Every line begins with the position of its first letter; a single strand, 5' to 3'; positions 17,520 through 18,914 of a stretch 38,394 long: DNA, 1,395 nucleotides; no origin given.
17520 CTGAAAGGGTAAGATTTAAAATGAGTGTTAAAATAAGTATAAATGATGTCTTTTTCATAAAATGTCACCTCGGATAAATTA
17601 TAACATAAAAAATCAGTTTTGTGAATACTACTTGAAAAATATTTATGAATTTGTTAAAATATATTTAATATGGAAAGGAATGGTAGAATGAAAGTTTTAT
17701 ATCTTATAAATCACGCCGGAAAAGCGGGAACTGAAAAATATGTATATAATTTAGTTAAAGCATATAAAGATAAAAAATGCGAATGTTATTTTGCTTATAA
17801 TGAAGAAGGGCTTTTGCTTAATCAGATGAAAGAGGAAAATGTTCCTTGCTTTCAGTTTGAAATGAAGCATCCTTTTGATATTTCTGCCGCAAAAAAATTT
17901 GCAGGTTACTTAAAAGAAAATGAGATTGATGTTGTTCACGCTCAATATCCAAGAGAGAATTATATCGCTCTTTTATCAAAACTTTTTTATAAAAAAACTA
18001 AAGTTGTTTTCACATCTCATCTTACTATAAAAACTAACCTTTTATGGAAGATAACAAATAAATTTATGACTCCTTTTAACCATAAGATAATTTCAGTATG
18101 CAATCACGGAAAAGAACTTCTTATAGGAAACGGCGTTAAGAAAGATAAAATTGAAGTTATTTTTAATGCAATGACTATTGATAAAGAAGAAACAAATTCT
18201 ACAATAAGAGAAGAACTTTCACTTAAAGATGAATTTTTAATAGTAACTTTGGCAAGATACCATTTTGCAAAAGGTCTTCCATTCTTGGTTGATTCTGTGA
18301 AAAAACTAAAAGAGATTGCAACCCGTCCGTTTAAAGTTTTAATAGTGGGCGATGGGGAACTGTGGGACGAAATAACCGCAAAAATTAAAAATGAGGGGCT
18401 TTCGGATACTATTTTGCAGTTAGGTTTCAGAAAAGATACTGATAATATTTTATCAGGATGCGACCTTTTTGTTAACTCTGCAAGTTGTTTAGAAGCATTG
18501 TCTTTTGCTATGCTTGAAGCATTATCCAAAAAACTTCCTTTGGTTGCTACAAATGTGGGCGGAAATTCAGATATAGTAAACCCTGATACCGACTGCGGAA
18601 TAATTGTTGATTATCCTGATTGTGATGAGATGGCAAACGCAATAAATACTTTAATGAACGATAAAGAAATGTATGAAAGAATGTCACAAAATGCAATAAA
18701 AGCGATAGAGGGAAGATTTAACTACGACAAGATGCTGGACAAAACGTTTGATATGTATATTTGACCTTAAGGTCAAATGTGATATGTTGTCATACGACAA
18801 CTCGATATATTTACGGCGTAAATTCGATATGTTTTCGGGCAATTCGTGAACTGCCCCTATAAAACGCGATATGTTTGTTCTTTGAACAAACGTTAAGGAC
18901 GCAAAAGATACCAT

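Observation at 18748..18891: Second locus with the same YGATAT-plus-palindrome grammar, in the 3' end and 3' UTR of a glycosyltransferase gene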

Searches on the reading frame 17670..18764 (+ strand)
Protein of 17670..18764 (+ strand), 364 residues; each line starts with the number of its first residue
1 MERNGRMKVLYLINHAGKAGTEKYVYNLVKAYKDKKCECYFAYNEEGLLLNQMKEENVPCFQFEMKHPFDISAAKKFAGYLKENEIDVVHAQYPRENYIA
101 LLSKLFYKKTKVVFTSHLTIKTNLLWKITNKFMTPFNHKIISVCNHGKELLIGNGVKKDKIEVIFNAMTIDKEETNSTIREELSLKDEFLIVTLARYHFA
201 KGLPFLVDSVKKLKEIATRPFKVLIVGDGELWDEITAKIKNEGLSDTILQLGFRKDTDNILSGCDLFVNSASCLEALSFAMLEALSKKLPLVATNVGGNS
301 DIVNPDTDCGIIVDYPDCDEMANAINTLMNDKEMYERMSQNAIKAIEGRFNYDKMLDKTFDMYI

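Call 9: search_protein_families(library=pfam, proteins=[window:17670-18764:+])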
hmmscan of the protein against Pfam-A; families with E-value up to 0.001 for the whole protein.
window:17670-18764:+ (364 aa): 6 families
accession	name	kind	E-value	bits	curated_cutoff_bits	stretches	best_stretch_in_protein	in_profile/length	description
PF00534.26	Glycos_transf_1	-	3.5e-29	102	26.4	1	179-344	5-171/172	Glycosyl transferases group 1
PF13692.12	Glyco_trans_1_4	-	7.2e-24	85.1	27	1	190-331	3-142/142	Glycosyl transferases group 1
PF13439.12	Glyco_transf_4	-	1.2e-18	68.2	28.5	1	20-168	3-166/170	Glycosyltransferase Family 4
PF13579.12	Glyco_trans_4_4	-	1.7e-05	25.6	29.7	1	20-166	2-157/158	Glycosyl transferase 4-like domain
PF13477.12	Glyco_trans_4_2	-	8.7e-05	23.1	23.4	1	8-118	1-108/139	Glycosyl transferase 4-like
PF13524.12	Glyco_trans_1_2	-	0.00082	19.8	25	0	213-358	12-141/144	Glycosyl transferase-like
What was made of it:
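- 17688..18764 (+): Glycosyltransferase gene (GT4/Glycos_transf_1; 358-aa product P0130). Its stop codon TGA (18762-18764) lies inside the opening hairpin. Pfam (call 9).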

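Call 10: find_encoding_contigs(protein=window:17670-18764:+, flank=3000, max_places=10)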
Protein window:17670-18764:+ (364 aa): no gene with exactly this product is on record in the collection.

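Call 11: find_related_loci(query=window:17670-18764:+, collection=genome_contigs, flank=4000)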
Query window:17670-18764:+ (364 aa) in genome_contigs; peptide patterns used: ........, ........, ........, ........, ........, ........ (x = any residue, [..] = any of these).
51 stretches matched a pattern; 7 encode a relative of the query (tblastn E <= 1e-3); 7 distinct loci.
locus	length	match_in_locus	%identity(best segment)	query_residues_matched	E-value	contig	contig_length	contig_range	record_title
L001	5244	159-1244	82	2-363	0e+0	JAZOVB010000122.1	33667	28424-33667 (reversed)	MAG: Clostridia bacterium isolate T1900045528_YK20190222.MAGScoT_cleanbin_000016 SGB_7716_k141_88563, whole genome shotg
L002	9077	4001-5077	81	5-363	0e+0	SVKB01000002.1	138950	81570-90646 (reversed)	MAG: Oscillospiraceae bacterium isolate SIG450 NODE_2587_length_138950_cov_6.937157, whole genome shotgun sequence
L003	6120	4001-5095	64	1-363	7e-161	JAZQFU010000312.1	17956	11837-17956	MAG: Clostridia bacterium isolate T1900044632_TS20190098.MAGScoT_cleanbin_000015 SGB_1066_k141_298611, whole genome shot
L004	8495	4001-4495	34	191-358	4e-21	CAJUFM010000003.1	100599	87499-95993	MAG TPA_asm: uncultured Eubacterium sp. isolate MGBC128531 genome assembly, contig: MGBC128531.3, whole genome shotgun s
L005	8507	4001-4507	27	189-363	1e-14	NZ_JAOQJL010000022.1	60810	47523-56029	Blautia ammoniilytica strain Sanger_23 .13470_2_81.22, whole genome shotgun sequence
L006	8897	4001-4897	24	8-295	4e-14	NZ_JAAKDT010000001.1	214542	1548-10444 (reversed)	Parabacteroides sp. ZJ-118 Scaffold1_1, whole genome shotgun sequence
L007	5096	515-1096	20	148-357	6e-9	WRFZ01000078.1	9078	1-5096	MAG: Candidatus Azobacteroides sp. isolate Mp193P4bin4 JGI24699J35502_11133178, whole genome shotgun sequence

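Call 62: find_homologous_proteins(query=window:17670-18764:+, max_evalue=1e-60)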
Query window:17670-18764:+ (364 aa): 971 proteins with E <= 1e-60 among 3908 candidates; the best 120 are listed.
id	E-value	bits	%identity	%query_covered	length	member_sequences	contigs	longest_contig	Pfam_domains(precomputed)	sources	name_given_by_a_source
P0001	2.7e-224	762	94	98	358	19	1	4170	PF00534.27,PF13477.13,PF13439.13,PF13692.13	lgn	-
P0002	3.4e-201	686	84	98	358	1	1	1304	PF00534.27,PF13477.13,PF13579.13,PF13439.13,PF13692.13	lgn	-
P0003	3.3e-197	673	84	98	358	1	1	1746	PF00534.27,PF13477.13,PF13579.13,PF13439.13,PF13692.13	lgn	-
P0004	1.2e-196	671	83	98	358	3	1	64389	PF00534.27,PF13477.13,PF13579.13,PF13439.13,PF13692.13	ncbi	-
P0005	3.8e-196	669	83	98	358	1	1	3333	PF00534.27,PF13477.13,PF13579.13,PF13439.13,PF13692.13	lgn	-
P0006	7.8e-196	668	83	98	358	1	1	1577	PF00534.27,PF13439.13,PF13692.13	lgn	-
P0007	3.9e-194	663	82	98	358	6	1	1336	PF00534.27,PF13579.13,PF13439.13,PF13692.13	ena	-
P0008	9.0e-194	662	82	98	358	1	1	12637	PF00534.27,PF13477.13,PF13579.13,PF13439.13,PF13692.13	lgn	-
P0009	6.2e-193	659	81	98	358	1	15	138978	PF00534.27,PF13477.13,PF13579.13,PF13439.13,PF13692.13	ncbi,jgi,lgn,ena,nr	ncbi:MAG: glycosyltransferase [Ruminococcaceae bacterium]|nr:glycosyltransferase [Oscillospiraceae b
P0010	2.4e-192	657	82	98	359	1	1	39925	PF00534.27,PF13579.13,PF13439.13,PF13692.13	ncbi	-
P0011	5.3e-192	656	83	98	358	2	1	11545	PF00534.27,PF13477.13,PF13579.13,PF13439.13,PF13692.13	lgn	-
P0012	2.5e-187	640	80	98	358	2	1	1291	PF00534.27,PF13477.13,PF13439.13,PF13692.13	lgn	-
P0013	1.2e-181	622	77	98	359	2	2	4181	PF00534.27,PF13477.13,PF13579.13,PF13439.13,PF13692.13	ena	-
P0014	2.7e-156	538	64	98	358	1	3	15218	PF00534.27,PF13579.13,PF13524.13,PF13439.13,PF13692.13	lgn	-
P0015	2.0e-152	526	65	98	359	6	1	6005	PF00534.27,PF13579.13,PF13439.13,PF13692.13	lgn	-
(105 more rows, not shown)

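Call 63: find_encoding_contigs(protein=P0001, flank=3000, max_places=10)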
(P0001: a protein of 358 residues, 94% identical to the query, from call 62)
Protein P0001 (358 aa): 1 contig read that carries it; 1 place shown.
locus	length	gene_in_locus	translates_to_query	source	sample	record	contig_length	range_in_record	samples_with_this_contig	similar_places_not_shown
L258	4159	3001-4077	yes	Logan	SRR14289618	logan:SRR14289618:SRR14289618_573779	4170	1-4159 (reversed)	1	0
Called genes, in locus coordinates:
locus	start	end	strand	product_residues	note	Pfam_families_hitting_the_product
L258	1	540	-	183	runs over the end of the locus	?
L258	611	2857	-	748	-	PF09992:NAGPA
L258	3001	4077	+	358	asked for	PF13477:Glyco_trans_4_2 (weak), PF13439:Glyco_transf_4, PF00534:Glycos_transf_1, PF13692:Glyco_trans_1_4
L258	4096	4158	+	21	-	?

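Call 65: list_cluster_members(proteins=[P0001])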
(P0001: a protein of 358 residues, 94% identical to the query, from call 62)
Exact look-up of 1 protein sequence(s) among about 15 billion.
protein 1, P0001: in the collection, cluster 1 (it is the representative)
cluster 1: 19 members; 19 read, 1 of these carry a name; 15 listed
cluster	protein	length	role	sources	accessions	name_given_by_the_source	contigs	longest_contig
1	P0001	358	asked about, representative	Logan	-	-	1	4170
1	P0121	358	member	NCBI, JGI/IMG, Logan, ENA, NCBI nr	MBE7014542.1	MAG: glycosyltransferase [Ruminococcaceae bacterium] | glycosyltransferase [Oscillospiraceae bacterium]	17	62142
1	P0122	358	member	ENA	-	-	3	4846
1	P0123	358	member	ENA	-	-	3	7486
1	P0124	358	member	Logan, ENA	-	-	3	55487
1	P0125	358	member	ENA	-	-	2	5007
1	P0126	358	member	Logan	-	-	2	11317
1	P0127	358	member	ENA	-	-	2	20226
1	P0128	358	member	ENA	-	-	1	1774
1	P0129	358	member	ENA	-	-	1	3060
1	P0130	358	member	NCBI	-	-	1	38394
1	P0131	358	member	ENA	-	-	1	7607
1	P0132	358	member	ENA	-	-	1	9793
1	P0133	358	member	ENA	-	-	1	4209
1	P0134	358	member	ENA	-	-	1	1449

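Call 66: find_encoding_contigs(protein=P0121, flank=1500, max_places=10)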
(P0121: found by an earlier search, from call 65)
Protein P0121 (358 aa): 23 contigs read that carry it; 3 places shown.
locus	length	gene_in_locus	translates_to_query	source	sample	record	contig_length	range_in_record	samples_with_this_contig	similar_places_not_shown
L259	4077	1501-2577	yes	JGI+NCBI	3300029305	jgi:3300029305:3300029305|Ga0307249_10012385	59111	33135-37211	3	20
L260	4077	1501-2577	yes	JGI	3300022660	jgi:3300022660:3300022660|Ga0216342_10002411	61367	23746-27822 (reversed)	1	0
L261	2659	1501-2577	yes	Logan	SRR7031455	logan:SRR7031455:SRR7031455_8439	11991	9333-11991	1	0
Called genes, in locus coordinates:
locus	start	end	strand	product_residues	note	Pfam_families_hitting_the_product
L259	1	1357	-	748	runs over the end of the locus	PF09992:NAGPA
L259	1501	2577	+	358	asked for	PF13477:Glyco_trans_4_2 (weak), PF13439:Glyco_transf_4, PF13579:Glyco_trans_4_4 (weak), PF00534:Glycos_transf_1, PF13692:Glyco_trans_1_4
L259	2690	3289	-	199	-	PF13189:Cytidylate_kin2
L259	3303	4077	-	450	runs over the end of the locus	PF03600:CitMHS, PF02040:ArsB, PF16980:CitMHS_2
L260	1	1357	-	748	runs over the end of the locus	PF09992:NAGPA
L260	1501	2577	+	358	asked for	PF13477:Glyco_trans_4_2 (weak), PF13439:Glyco_transf_4, PF13579:Glyco_trans_4_4 (weak), PF00534:Glycos_transf_1, PF13692:Glyco_trans_1_4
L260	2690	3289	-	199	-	PF13189:Cytidylate_kin2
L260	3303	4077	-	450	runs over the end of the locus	PF03600:CitMHS, PF02040:ArsB, PF16980:CitMHS_2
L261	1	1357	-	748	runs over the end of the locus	PF09992:NAGPA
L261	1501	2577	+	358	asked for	PF13477:Glyco_trans_4_2 (weak), PF13439:Glyco_transf_4, PF13579:Glyco_trans_4_4 (weak), PF00534:Glycos_transf_1, PF13692:Glyco_trans_1_4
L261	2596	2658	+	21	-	?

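Call 67: find_encoding_contigs(protein=P0124, flank=1500, max_places=10)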
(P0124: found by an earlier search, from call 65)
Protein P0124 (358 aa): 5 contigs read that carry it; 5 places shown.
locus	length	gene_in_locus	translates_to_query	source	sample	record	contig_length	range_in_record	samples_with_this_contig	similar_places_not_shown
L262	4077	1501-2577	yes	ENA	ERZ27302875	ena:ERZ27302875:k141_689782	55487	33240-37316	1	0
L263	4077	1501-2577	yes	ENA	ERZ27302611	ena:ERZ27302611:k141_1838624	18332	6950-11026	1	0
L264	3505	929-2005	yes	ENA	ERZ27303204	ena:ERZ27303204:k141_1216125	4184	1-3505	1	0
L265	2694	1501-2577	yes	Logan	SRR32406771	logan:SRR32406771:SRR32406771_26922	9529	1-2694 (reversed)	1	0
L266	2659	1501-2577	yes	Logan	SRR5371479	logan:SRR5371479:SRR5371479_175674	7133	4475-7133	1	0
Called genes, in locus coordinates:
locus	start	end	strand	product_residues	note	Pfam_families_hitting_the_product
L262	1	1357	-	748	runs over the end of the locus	PF09992:NAGPA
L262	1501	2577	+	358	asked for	PF13477:Glyco_trans_4_2 (weak), PF13439:Glyco_transf_4, PF13579:Glyco_trans_4_4 (weak), PF00534:Glycos_transf_1, PF13692:Glyco_trans_1_4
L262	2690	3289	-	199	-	PF13189:Cytidylate_kin2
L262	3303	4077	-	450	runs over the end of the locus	PF03600:CitMHS, PF02040:ArsB, PF16980:CitMHS_2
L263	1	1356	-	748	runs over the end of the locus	PF09992:NAGPA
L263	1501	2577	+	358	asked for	PF13477:Glyco_trans_4_2 (weak), PF13439:Glyco_transf_4, PF13579:Glyco_trans_4_4 (weak), PF00534:Glycos_transf_1, PF13692:Glyco_trans_1_4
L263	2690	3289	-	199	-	PF13189:Cytidylate_kin2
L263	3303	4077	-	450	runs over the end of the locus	PF03600:CitMHS, PF02040:ArsB, PF16980:CitMHS_2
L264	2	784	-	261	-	?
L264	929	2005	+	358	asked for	PF13477:Glyco_trans_4_2 (weak), PF13439:Glyco_transf_4, PF13579:Glyco_trans_4_4 (weak), PF00534:Glycos_transf_1, PF13692:Glyco_trans_1_4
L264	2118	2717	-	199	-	PF13189:Cytidylate_kin2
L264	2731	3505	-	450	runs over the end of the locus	PF03600:CitMHS, PF02040:ArsB, PF16980:CitMHS_2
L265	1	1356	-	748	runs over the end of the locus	PF09992:NAGPA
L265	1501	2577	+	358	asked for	PF13477:Glyco_trans_4_2 (weak), PF13439:Glyco_transf_4, PF13579:Glyco_trans_4_4 (weak), PF00534:Glycos_transf_1, PF13692:Glyco_trans_1_4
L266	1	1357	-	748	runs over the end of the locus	PF09992:NAGPA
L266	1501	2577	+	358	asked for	PF13477:Glyco_trans_4_2 (weak), PF13439:Glyco_transf_4, PF13579:Glyco_trans_4_4 (weak), PF00534:Glycos_transf_1, PF13692:Glyco_trans_1_4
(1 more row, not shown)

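Call 71: find_encoding_contigs(protein=P0121, flank=10000, max_places=3)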
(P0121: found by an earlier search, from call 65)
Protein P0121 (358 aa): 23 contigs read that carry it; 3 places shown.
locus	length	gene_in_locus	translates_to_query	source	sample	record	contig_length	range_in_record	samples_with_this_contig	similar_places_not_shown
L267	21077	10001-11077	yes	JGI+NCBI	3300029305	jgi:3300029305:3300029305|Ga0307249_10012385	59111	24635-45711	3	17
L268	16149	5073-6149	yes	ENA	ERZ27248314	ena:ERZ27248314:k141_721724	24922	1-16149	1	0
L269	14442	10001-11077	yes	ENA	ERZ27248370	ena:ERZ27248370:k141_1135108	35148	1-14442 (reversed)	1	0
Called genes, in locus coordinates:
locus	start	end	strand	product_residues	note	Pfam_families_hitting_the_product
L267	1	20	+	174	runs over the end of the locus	-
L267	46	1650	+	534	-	PF03553:Na_H_antiporter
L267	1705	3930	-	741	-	PF13439:Glyco_transf_4, PF13477:Glyco_trans_4_2, PF13579:Glyco_trans_4_4, PF00534:Glycos_transf_1, PF13692:Glyco_trans_1_4, PF04230:PS_pyruv_trans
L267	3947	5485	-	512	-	PF04932:Wzy_C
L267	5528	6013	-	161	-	PF14221:DUF4330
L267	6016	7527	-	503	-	PF03023:MurJ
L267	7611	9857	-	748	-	PF09992:NAGPA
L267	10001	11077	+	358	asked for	PF13477:Glyco_trans_4_2 (weak), PF13439:Glyco_transf_4, PF13579:Glyco_trans_4_4 (weak), PF00534:Glycos_transf_1, PF13692:Glyco_trans_1_4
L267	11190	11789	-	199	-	PF13189:Cytidylate_kin2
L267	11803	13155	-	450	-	PF03600:CitMHS, PF02040:ArsB, PF16980:CitMHS_2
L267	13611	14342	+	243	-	PF02633:Creatininase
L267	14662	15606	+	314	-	PF00528:BPD_transp_1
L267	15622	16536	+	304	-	PF00528:BPD_transp_1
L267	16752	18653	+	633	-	PF03169:OPT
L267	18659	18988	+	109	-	-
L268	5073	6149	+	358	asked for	PF13477:Glyco_trans_4_2 (weak), PF13439:Glyco_transf_4, PF13579:Glyco_trans_4_4 (weak), PF00534:Glycos_transf_1, PF13692:Glyco_trans_1_4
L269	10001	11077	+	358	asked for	PF13477:Glyco_trans_4_2 (weak), PF13439:Glyco_transf_4, PF13579:Glyco_trans_4_4 (weak), PF00534:Glycos_transf_1, PF13692:Glyco_trans_1_4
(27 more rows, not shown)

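Call 75: find_encoding_contigs(protein=P0134, flank=1500, max_places=5)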
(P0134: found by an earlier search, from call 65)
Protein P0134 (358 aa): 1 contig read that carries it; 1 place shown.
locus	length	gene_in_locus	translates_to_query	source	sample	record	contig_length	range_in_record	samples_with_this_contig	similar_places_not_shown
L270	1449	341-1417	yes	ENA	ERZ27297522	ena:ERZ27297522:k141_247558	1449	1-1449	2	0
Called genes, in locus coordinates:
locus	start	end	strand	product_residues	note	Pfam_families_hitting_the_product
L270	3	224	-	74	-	?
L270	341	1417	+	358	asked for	PF13439:Glyco_transf_4, PF00534:Glycos_transf_1, PF13692:Glyco_trans_1_4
